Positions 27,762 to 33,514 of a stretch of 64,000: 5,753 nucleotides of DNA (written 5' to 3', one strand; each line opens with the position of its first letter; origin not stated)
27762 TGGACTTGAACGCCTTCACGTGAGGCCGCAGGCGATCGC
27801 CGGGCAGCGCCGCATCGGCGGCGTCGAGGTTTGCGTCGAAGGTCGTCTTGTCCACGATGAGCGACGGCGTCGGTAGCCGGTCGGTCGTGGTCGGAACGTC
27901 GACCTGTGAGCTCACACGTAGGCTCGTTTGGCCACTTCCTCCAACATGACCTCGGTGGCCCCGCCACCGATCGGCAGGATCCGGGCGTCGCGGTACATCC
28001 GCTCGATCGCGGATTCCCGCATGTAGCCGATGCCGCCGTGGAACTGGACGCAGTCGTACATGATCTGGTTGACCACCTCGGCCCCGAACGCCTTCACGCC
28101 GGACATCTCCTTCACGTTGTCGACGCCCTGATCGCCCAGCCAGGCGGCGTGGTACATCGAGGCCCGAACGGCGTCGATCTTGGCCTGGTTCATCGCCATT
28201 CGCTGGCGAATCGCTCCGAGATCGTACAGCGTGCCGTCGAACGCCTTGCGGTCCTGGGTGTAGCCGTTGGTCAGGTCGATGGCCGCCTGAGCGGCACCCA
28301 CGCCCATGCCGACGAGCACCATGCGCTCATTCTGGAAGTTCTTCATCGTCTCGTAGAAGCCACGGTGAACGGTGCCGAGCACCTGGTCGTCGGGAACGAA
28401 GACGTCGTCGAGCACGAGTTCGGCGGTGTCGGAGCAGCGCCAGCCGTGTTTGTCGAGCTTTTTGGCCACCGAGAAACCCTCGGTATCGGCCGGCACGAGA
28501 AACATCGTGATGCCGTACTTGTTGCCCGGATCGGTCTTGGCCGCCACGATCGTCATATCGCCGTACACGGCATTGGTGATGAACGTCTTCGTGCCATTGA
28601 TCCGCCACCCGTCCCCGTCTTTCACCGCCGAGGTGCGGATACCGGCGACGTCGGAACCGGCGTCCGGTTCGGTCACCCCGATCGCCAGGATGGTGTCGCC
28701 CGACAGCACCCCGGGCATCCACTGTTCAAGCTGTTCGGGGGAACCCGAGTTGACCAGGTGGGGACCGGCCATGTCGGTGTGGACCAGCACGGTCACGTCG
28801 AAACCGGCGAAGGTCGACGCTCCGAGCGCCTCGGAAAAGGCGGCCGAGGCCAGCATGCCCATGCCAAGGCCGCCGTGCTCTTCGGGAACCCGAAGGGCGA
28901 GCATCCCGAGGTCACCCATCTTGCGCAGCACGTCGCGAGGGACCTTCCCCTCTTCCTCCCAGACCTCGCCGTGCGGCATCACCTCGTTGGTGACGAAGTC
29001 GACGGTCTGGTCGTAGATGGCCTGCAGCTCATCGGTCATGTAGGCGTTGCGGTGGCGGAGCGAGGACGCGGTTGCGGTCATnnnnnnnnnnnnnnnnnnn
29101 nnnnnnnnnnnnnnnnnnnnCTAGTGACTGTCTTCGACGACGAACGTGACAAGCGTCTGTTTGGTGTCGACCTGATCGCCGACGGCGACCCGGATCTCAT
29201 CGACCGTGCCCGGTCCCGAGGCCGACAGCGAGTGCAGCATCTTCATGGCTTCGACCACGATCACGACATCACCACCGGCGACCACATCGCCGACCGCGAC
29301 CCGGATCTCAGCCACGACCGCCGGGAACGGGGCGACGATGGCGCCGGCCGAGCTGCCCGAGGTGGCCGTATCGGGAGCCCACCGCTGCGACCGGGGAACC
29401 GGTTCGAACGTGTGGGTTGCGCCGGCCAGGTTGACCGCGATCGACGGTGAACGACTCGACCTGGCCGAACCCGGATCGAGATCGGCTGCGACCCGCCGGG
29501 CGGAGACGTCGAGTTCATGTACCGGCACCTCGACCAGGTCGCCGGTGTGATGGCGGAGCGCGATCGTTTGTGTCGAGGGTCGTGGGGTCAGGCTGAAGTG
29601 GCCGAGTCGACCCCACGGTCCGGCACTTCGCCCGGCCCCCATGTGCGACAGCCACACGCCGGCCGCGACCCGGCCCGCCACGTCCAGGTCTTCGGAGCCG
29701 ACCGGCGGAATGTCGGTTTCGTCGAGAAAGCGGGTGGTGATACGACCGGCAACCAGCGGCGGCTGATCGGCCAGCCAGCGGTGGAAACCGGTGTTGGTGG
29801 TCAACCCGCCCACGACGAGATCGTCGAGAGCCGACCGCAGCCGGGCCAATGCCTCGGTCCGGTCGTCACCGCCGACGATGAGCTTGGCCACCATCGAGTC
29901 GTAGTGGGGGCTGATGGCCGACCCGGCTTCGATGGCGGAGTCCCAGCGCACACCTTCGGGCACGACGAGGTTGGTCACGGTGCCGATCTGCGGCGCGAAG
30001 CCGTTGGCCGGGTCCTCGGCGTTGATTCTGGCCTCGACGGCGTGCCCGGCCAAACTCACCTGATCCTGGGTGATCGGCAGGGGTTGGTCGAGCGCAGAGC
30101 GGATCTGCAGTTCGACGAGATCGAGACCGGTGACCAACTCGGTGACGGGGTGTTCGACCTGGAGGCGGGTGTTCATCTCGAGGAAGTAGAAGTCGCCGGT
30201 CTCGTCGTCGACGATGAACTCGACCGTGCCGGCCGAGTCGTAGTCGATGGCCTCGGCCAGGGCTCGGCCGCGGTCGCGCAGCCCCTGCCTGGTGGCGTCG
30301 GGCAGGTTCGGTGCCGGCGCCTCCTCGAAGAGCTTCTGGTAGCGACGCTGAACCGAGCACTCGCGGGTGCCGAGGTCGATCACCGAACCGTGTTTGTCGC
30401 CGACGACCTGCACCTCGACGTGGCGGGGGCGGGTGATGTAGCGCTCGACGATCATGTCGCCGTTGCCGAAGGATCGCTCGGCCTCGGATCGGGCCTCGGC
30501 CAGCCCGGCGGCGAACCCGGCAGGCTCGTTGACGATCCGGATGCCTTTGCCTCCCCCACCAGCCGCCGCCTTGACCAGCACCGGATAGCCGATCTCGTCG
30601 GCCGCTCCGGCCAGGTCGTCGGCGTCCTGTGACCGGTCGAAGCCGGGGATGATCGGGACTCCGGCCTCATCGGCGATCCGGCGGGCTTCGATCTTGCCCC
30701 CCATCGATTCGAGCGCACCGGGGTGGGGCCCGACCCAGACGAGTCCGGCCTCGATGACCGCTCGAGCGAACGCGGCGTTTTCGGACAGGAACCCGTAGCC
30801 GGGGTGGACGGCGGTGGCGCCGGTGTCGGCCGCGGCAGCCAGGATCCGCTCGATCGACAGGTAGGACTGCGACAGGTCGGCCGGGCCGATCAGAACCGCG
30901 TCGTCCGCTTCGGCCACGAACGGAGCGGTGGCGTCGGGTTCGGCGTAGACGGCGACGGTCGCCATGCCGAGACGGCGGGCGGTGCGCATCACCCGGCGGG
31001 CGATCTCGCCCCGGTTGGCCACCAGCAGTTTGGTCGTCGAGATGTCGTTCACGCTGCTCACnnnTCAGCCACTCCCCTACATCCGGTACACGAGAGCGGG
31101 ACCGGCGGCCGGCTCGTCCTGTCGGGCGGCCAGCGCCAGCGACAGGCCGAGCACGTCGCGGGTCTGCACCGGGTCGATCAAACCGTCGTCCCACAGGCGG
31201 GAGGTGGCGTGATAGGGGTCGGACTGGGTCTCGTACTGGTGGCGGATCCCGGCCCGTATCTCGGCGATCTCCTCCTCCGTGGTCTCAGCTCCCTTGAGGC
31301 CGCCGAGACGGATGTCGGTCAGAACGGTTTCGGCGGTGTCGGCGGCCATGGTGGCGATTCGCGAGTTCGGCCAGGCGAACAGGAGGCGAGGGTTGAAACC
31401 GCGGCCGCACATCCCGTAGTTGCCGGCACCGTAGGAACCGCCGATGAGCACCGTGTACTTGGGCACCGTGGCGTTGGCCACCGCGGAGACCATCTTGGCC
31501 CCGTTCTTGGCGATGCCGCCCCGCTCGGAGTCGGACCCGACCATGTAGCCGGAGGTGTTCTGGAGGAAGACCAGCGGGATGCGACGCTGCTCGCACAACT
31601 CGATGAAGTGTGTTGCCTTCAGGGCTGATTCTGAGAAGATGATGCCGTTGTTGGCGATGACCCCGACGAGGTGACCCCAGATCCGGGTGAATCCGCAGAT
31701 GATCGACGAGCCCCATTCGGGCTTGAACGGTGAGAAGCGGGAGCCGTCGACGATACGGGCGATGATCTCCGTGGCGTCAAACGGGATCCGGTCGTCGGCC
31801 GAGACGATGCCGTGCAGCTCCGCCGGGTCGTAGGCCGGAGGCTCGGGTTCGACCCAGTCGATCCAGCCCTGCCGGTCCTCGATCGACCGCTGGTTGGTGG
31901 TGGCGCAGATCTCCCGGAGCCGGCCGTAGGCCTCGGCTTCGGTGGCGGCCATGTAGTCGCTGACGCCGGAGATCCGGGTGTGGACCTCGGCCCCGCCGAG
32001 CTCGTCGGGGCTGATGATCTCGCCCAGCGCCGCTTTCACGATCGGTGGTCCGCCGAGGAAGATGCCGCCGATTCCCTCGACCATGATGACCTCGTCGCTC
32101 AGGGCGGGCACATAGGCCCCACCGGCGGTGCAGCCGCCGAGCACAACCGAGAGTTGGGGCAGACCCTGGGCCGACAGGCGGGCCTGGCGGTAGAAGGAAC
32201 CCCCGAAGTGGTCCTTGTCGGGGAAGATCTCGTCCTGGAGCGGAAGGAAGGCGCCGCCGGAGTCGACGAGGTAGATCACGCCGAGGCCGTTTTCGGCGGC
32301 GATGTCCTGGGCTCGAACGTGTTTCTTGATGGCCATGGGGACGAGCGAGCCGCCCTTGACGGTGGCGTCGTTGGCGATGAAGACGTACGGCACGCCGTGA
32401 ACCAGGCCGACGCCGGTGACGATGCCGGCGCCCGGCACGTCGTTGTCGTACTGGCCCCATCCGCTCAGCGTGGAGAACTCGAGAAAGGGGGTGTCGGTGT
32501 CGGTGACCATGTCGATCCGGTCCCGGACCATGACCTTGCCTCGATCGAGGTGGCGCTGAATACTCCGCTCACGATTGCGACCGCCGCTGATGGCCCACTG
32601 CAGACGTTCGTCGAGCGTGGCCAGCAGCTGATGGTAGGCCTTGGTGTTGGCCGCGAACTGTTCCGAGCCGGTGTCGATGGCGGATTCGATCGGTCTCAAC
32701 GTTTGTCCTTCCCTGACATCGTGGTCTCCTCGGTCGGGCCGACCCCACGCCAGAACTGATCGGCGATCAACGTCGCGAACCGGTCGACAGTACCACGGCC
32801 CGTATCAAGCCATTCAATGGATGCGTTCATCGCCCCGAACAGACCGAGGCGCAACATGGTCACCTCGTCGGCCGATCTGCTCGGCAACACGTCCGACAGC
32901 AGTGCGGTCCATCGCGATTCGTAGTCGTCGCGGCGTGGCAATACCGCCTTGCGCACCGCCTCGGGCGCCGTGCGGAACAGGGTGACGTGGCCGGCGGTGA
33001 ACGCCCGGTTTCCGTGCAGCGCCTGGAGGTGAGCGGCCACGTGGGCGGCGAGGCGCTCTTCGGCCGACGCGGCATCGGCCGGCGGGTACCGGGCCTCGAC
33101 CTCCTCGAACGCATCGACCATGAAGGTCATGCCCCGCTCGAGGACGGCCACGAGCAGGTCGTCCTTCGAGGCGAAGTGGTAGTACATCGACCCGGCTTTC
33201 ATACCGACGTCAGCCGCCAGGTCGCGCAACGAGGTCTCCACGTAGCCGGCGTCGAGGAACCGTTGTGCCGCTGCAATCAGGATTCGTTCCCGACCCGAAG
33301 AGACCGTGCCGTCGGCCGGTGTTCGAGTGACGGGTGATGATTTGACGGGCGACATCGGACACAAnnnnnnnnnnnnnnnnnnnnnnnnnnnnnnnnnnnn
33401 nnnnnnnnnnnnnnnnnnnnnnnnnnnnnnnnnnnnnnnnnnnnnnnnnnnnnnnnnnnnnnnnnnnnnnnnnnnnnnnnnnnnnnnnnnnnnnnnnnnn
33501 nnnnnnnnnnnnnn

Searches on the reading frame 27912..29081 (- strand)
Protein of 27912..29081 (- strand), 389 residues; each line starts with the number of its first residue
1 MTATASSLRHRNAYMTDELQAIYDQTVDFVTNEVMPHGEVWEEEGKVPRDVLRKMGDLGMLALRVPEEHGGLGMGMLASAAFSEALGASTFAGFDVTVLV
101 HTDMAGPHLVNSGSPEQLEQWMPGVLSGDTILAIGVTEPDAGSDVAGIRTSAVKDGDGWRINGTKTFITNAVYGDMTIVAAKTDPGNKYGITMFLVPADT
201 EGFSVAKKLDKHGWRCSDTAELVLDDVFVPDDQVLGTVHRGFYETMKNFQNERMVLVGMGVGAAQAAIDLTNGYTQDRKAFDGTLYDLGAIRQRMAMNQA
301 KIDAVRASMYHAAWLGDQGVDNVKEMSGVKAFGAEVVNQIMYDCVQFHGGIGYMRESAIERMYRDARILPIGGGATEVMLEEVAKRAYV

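Call 63: search_protein_families(library=pfam, proteins=[window:27912-29081:-], max_evalue=0.00001)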
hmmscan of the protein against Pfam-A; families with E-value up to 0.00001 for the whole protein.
window:27912-29081:- (389 aa): 4 families
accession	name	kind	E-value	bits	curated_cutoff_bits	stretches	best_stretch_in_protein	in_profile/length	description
PF00441.29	Acyl-CoA_dh_1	-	1.5e-38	132.7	22.4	1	240-387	2-149/150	Acyl-CoA dehydrogenase, C-terminal domain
PF02771.21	Acyl-CoA_dh_N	-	3.3e-28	98.7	22.9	1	16-129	1-113/113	Acyl-CoA dehydrogenase, N-terminal domain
PF02770.24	Acyl-CoA_dh_M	-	3.7e-26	91.6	33.3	1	133-227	1-97/97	Acyl-CoA dehydrogenase, middle domain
PF08028.16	Acyl-CoA_dh_2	-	5.1e-12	46.7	22.7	1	256-369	3-126/134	Acyl-CoA dehydrogenase, C-terminal domain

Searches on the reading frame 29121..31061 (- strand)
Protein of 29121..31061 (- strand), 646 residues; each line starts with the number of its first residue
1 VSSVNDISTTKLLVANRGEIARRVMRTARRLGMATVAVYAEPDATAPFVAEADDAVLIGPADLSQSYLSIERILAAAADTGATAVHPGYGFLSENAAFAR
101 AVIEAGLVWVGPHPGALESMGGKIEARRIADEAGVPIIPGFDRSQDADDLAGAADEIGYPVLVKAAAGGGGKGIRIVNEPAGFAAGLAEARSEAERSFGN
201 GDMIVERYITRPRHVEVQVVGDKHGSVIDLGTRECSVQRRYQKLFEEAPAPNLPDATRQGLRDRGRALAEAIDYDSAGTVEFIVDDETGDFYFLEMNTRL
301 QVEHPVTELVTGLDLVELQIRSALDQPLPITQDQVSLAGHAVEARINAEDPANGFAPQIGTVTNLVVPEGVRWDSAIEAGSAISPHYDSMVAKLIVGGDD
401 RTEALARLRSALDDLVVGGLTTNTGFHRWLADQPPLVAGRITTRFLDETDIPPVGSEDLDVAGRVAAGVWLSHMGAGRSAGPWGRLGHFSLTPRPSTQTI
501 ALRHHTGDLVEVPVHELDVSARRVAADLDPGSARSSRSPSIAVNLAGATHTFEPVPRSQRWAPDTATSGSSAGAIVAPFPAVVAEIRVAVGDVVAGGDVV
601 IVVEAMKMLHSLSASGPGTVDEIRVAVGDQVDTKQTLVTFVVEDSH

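Call 63: search_protein_families(library=pfam, proteins=[window:29121-31061:-], max_evalue=0.00001)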
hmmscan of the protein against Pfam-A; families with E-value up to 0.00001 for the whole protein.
window:29121-31061:- (646 aa): 6 families
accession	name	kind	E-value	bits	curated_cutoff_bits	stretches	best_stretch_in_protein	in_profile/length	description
PF02786.22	CPSase_L_D2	-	6.1e-69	232.2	19.8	1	123-329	2-209/211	Carbamoyl-phosphate synthase L chain, ATP binding domain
PF00289.28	Biotin_carb_N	-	2.2e-41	141.2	25.5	1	9-116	2-109/110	Biotin carboxylase, N-terminal domain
PF02785.25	Biotin_carb_C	-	2.1e-34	118.3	32.4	1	343-448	1-108/108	Biotin carboxylase C-terminal domain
PF00364.28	Biotin_lipoyl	-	3.6e-13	49.6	22.1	1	583-639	16-72/73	Biotin-requiring enzyme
PF07478.18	Dala_Dala_lig_C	-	1.4e-07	31.7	24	1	148-298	26-174/204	D-ala D-ala ligase C-terminus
PF02222.28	ATP-grasp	-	1.4e-06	28.5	27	1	131-286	4-151/179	ATP-grasp domain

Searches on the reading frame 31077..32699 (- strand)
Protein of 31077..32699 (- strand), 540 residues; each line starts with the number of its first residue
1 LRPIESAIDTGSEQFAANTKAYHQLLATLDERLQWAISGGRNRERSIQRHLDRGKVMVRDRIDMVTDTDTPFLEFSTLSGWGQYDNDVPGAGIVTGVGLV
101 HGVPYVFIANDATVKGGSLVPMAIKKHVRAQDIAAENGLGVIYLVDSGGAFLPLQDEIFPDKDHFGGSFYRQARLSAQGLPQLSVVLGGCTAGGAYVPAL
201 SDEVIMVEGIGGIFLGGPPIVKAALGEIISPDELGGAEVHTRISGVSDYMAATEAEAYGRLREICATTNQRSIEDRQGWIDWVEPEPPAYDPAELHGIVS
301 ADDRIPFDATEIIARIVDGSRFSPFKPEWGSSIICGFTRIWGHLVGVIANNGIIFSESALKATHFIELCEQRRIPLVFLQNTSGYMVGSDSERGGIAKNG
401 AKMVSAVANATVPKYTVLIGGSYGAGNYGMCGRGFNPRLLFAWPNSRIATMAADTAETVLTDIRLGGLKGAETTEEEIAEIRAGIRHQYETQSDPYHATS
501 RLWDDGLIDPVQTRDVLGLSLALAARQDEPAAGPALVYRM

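Call 7: search_protein_families(library=pfam, proteins=[window:31077-32699:-])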
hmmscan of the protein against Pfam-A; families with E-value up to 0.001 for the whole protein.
window:31077-32699:- (540 aa): 2 families
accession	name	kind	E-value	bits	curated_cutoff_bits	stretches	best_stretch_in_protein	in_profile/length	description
PF01039.27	Carboxyl_trans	-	2.2e-128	429.4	22.3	1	50-528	2-482/493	Carboxyl transferase domain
PF03255.19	ACCA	-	6.4e-12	45.7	23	2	60-208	70-214/310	Acetyl co-enzyme A carboxylase carboxyltransferase-like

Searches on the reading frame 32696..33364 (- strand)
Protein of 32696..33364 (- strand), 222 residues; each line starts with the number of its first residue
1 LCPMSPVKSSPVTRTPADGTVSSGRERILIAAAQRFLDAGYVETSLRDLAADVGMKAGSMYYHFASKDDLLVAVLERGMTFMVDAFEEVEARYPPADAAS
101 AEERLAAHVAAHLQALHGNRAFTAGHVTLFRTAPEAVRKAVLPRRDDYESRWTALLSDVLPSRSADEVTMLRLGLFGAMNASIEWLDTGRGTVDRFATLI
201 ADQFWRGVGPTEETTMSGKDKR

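Call 7: search_protein_families(library=pfam, proteins=[window:32696-33364:-])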
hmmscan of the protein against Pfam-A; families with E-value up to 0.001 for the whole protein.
window:32696-33364:- (222 aa): 2 families
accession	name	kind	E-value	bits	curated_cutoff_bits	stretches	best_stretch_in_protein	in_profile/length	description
PF00440.29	TetR_N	-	3.8e-12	46.2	24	1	28-74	1-47/47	Bacterial regulatory proteins, tetR family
PF17932.6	TetR_C_24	-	4.2e-12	46.8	26.4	1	99-208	2-114/114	Tetracyclin repressor-like, C-terminal domain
